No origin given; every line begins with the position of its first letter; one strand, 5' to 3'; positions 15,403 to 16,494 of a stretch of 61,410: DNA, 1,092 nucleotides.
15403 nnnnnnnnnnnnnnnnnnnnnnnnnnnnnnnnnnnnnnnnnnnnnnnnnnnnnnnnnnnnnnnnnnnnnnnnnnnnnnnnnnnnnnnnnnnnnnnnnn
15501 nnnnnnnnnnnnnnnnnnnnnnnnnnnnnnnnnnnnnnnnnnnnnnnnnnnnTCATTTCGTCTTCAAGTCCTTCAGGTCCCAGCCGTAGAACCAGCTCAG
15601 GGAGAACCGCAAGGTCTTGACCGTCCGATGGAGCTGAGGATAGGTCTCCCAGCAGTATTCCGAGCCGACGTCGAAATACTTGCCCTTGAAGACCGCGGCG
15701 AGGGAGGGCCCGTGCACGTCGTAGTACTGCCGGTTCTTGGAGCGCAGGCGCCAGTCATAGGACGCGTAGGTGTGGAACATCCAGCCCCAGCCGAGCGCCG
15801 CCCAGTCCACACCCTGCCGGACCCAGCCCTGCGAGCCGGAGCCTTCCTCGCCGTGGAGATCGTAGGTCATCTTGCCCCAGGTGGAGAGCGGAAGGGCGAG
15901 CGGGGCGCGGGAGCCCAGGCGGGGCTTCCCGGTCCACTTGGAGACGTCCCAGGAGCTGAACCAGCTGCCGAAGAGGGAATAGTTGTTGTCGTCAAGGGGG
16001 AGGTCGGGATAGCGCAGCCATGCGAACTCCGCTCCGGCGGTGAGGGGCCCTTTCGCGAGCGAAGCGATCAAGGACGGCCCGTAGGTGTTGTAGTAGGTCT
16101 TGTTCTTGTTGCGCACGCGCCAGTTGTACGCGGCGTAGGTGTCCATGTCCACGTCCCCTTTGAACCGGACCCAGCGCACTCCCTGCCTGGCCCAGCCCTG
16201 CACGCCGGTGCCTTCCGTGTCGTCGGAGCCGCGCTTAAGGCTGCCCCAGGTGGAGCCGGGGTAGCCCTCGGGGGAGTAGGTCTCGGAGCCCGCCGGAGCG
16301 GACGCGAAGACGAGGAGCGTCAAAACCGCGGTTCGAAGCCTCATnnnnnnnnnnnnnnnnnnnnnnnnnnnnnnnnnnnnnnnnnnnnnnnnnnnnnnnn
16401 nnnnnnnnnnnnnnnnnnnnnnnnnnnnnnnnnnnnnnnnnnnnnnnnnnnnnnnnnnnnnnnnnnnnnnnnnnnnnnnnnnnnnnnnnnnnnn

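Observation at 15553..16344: Tandem-duplicated Trp/Tyr-rich secreted protein embedded in the bcs operon: candidate outer-membrane or glycan-binding component replacing BcsC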

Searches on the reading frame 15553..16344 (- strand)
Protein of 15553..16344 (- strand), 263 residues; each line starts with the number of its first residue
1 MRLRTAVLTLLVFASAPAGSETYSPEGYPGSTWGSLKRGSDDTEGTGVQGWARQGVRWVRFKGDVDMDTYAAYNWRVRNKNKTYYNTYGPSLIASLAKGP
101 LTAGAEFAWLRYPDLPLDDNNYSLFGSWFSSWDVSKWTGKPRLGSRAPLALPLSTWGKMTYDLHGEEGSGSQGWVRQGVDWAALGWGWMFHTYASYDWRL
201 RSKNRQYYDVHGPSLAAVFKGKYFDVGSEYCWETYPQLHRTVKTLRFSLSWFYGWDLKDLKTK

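Call 6: search_protein_families(library=pfam, proteins=[window:15553-16344:-], max_evalue=0.01)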
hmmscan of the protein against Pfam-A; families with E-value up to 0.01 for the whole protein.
window:15553-16344:- (263 aa): 0 families

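Call 7: find_homologous_proteins(query=window:15553-16344:-)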
Query window:15553-16344:- (263 aa): 33 proteins with E <= 0.001 among 689 candidates.
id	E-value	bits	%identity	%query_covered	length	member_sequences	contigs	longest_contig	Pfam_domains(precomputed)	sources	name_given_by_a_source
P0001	5.4e-176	602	100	97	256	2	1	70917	-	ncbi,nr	ncbi:MAG TPA: hypothetical protein DCM05_02325 [Elusimicrobia bacterium]|nr:hypothetical protein [El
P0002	1.6e-120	420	70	97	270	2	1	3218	-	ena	-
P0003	5.0e-119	415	70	95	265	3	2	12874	-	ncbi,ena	-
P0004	5.2e-117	408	70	92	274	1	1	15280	-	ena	-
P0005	4.5e-114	399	66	97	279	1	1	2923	-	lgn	-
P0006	1.4e-113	397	67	92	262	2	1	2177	-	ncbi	-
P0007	1.7e-113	397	66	98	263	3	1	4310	-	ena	-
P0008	6.3e-111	388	66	98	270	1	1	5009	-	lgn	-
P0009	3.8e-109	383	62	98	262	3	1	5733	-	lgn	-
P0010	1.0e-107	378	63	96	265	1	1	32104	-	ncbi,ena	-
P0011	4.9e-102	359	61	97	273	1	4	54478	-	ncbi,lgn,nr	ncbi:MAG: hypothetical protein HY550_05995 [Elusimicrobia bacterium]|nr:hypothetical protein [Elusim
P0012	6.6e-98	346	60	96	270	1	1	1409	-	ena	-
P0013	2.0e-89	318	55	97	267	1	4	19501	-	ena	-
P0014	1.9e-88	315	57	98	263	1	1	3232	-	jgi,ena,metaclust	metaclust:\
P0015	6.3e-88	313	54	95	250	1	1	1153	-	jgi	-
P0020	2.0e-82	295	53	95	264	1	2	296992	-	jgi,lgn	jgi:hypothetical protein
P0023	2.1e-70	255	45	98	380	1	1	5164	-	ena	-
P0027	7.8e-47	178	38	90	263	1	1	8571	-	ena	-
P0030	1.2e-40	158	35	97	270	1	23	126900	-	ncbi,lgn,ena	-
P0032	6.1e-38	149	34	95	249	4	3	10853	-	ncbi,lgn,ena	-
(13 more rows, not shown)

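Call 8: search_protein_families(library=ncbifam, proteins=[window:15553-16344:-], max_evalue=0.1)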
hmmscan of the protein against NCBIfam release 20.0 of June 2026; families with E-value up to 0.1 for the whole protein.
window:15553-16344:- (263 aa): 0 families

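Call 14: find_encoding_contigs(protein=P0020, flank=10000, max_places=2)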
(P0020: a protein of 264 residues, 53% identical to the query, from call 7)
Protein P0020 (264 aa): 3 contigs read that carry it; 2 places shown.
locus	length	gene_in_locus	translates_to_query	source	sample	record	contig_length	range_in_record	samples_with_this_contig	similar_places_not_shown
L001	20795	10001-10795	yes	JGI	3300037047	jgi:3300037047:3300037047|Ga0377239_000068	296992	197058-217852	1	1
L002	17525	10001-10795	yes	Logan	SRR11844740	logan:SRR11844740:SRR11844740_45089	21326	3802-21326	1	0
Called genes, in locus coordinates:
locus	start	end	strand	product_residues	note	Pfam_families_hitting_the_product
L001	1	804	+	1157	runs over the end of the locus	PF01436:NHL (faint), PF08450:SGL (faint), PF17170:DUF5128 (faint), PF25021:TEN_NHL (faint), PF14559:TPR_19 (faint), PF00515:TPR_1 (faint), PF13431:TPR_17 (weak), PF13432:TPR_16 (weak), +3 more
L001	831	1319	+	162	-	-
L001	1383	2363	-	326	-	-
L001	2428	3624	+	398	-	PF00583:Acetyltransf_1 (weak)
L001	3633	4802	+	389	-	PF04443:LuxE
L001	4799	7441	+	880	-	PF05893:LuxC, PF00501:AMP-binding, PF14535:AMP-binding_C_2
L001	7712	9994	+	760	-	PF00535:Glycos_transf_2, PF13641:Glyco_tranf_2_3, PF13506:Glyco_transf_21 (weak), PF13632:Glyco_trans_2_3, PF03552:Cellulose_synt, PF07238:PilZ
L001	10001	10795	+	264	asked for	-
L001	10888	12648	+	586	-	PF00331:Glyco_hydro_10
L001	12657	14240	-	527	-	PF03009:GDPD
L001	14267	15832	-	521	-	PF11658:CBP_BcsG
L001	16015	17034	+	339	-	-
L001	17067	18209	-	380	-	PF01590:GAF, PF13185:GAF_2, PF13492:GAF_3 (weak), PF13487:HD_5, PF01966:HD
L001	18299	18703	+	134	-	PF00072:Response_reg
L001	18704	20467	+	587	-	PF05157:MshEN, PF00437:T2SSE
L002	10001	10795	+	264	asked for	-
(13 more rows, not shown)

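Call 15: find_encoding_contigs(protein=P0030, flank=10000, max_places=2)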
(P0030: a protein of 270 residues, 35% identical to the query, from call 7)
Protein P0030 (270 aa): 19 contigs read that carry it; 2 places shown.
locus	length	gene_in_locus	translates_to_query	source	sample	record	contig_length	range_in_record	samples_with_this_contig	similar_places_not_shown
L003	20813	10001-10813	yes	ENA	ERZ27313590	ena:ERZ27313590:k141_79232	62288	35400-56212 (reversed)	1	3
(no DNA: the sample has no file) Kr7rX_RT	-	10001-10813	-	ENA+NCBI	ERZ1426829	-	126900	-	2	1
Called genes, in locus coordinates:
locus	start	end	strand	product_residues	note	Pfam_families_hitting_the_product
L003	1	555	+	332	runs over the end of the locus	PF01384:PHO4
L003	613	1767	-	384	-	PF01569:PAP2, PF00581:Rhodanese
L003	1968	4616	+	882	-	PF01411:tRNA-synt_2c, PF07973:tRNA_SAD, PF02272:DHHA1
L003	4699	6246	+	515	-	PF00004:AAA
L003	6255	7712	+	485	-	PF01073:3Beta_HSD (faint), PF01370:Epimerase (weak), PF05368:NmrA, PF13460:NAD_binding_10, PF11066:DUF2867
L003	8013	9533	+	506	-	PF13506:Glyco_transf_21, PF00535:Glycos_transf_2, PF13641:Glyco_tranf_2_3, PF13632:Glyco_trans_2_3, PF03552:Cellulose_synt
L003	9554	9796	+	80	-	-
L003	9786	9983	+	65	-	-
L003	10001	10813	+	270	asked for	-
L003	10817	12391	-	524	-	PF11658:CBP_BcsG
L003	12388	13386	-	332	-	PF02156:Glyco_hydro_26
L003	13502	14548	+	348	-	PF00149:Metallophos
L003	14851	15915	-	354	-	PF13036:LpoB (weak), PF17680:FlgO, PF03783:CsgG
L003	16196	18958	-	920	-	-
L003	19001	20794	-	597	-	-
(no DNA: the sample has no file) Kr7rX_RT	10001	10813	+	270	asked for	-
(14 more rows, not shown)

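Call 17: find_encoding_contigs(protein=P0032, flank=10000, max_places=2)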
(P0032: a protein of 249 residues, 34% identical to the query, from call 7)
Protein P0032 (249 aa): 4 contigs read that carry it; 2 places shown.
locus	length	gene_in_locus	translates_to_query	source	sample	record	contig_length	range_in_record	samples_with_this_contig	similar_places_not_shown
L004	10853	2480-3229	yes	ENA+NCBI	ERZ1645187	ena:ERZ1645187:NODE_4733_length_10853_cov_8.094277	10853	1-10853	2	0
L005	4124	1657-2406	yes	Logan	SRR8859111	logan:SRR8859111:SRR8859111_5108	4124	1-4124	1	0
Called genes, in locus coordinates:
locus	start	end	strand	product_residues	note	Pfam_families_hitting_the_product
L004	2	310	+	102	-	?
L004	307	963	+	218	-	PF22741:PTP-NADK, PF03162:Y_phosphatase2, PF13350:Y_phosphatase3 (faint), PF00782:DSPc, PF22784:PTP-SAK, PF22785:Tc-R-P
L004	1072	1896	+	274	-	PF12483:GIDE (faint)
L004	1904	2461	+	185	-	PF04011:LemA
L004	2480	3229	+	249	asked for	-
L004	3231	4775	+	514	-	PF13506:Glyco_transf_21, PF00535:Glycos_transf_2, PF13641:Glyco_tranf_2_3, PF13632:Glyco_trans_2_3, PF03552:Cellulose_synt (weak)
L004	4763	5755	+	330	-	PF02156:Glyco_hydro_26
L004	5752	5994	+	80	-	-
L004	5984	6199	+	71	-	-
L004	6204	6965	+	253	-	PF01975:SurE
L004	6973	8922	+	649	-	-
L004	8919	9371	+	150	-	-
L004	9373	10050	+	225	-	PF01135:PCMT, PF13649:Methyltransf_25 (weak), PF13847:Methyltransf_31 (weak), PF08241:Methyltransf_11 (weak)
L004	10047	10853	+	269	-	?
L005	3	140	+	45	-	?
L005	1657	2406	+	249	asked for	-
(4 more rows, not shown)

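Call 18: find_encoding_contigs(protein=P0027, flank=10000, max_places=2)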
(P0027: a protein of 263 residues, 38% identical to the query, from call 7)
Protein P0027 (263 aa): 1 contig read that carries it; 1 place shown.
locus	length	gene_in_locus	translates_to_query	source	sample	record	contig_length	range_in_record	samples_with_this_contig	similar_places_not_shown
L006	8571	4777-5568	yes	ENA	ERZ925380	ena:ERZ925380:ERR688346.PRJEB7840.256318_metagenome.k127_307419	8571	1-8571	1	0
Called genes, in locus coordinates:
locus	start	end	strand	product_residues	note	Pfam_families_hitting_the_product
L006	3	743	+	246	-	?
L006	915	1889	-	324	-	-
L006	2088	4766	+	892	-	PF00535:Glycos_transf_2, PF13641:Glyco_tranf_2_3, PF13506:Glyco_transf_21, PF13632:Glyco_trans_2_3, PF03552:Cellulose_synt, PF07238:PilZ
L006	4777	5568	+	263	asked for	-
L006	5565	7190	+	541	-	PF01590:GAF, PF13185:GAF_2, PF13492:GAF_3 (faint), PF01966:HD (weak), PF13487:HD_5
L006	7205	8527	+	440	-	PF11658:CBP_BcsG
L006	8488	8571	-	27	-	?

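Call 19: predict_structure(alignment_id=A1)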
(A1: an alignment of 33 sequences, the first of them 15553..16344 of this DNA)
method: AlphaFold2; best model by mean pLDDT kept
length: 263 residues; sequences in the alignment: 33
mean_pLDDT: 91.2   pTM: 0.80
mean pLDDT of the five models: 91.2, 91.0, 90.4, 88.3, 83.7
residues with pLDDT >= 90: 198; 70-90: 45; 50-70: 20; < 50: 0
segments of 3 or more residues with pLDDT < 50: none
pLDDT, mean of each block of 10 residues (from residue 1): 77 62 85 97 91 97 96 96 91 97 98 93 97 83 71 95 91 96 93 97 91 98 97 96 97 95 68
secondary structure, 60 per line:
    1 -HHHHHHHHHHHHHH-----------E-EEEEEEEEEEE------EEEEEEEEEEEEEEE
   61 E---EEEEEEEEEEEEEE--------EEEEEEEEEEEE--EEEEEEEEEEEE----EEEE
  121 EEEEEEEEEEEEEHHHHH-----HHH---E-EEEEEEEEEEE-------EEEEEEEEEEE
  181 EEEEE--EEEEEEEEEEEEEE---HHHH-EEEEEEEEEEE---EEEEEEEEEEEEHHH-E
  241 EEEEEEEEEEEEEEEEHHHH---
elements in order: H2-15 E29-39 E46-61 E65-78 E87-98 E101-112 E117-133 H134-138 E152-162 E170-185 E188-201 H205-208 E210-220 E224-235 E240-256 H257-260

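Call 20: find_encoding_contigs(protein=P0011, flank=10000, max_places=1)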
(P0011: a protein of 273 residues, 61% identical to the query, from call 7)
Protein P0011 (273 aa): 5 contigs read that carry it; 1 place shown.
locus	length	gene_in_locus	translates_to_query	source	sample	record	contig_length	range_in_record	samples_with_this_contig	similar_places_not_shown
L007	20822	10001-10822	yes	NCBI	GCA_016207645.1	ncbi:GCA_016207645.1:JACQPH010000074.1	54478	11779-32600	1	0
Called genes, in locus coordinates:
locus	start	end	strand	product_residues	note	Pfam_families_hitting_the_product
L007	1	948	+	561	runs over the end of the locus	PF00512:HisKA (weak), PF02518:HATPase_c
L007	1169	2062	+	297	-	-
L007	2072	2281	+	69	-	-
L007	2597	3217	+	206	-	PF13338:AbiEi_4 (weak)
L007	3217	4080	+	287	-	PF08843:AbiEii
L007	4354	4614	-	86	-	-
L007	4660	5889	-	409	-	PF05977:MFS_3, PF07690:MFS_1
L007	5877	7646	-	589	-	-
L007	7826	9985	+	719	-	PF03170:CBM_BcsB_1st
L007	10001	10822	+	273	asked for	-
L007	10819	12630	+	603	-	PF00331:Glyco_hydro_10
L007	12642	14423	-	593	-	-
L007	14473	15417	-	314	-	-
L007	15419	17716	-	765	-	PF00535:Glycos_transf_2, PF13641:Glyco_tranf_2_3, PF13506:Glyco_transf_21, PF13632:Glyco_trans_2_3, PF03552:Cellulose_synt, PF07238:PilZ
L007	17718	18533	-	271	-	PF00211:Guanylate_cyc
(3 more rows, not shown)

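Call 21: find_encoding_contigs(protein=P0023, flank=10000, max_places=1)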
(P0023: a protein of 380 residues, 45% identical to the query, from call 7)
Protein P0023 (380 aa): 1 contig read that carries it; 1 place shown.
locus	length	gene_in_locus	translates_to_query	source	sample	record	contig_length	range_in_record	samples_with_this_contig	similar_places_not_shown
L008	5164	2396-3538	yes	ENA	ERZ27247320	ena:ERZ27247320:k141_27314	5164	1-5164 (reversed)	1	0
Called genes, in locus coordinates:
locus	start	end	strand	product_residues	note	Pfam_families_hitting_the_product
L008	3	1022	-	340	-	?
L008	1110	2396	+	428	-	PF07238:PilZ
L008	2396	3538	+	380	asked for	-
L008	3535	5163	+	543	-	?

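Call 23: search_protein_representatives(alignment_id=A1)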
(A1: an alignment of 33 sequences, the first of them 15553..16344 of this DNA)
Query: 33 sequences, 266 profile positions. Proteins with E-value up to 0.001 (for the whole library): 143; up to 1e-10: 86; up to 1e-30: 46. The best 143 are listed.
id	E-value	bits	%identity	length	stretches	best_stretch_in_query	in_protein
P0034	3.8e-100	350.9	-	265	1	10-265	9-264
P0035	5.3e-92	324.2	-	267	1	12-263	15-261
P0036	2.1e-89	315.7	-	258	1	7-266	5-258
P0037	4.1e-85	301.6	-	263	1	14-265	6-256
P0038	5.2e-81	288.2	-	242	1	20-264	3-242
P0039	1.8e-79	283.1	-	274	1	17-265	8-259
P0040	9.3e-77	274.2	-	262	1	12-265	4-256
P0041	2.2e-75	269.7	-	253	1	15-266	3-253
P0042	5.1e-71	255.4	-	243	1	12-265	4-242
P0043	1.5e-69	250.6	-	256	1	15-265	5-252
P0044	4.0e-69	249.2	-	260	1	11-265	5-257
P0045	1.8e-66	240.5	-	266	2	32-142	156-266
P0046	6.1e-66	238.8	-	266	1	15-265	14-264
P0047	1.3e-63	231.2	-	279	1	12-266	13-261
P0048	3.4e-63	229.8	-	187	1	10-173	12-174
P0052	6.8e-58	212.4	-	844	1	31-265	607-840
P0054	3.2e-55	203.7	-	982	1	27-265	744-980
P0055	3.5e-55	203.5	-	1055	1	20-265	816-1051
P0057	6.7e-54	199.3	-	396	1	21-265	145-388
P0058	7.9e-54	199.1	-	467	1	23-265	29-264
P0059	1.5e-53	198.1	-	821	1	29-265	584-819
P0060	1.3e-52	195.1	-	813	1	30-265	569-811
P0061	4.7e-51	190.0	-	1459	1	32-265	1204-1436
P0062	2.7e-50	187.5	-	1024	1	30-265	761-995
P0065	2.0e-46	174.8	-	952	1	32-265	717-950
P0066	1.2e-45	172.3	-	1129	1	31-264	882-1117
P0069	1.4e-39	152.3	-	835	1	32-265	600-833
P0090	4.9e-23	98.1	-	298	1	10-264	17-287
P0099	1.1e-17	80.6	-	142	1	11-142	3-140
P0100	9.7e-17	77.5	-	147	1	14-142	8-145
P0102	2.3e-16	76.3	-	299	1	12-263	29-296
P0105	2.6e-15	72.8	-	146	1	11-142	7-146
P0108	5.8e-15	71.7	-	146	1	11-142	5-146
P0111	4.5e-13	65.5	-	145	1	12-142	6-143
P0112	7.7e-13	64.7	-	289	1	6-264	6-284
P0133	6.7e-08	48.5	-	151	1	10-142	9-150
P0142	9.8e-07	44.7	-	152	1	11-139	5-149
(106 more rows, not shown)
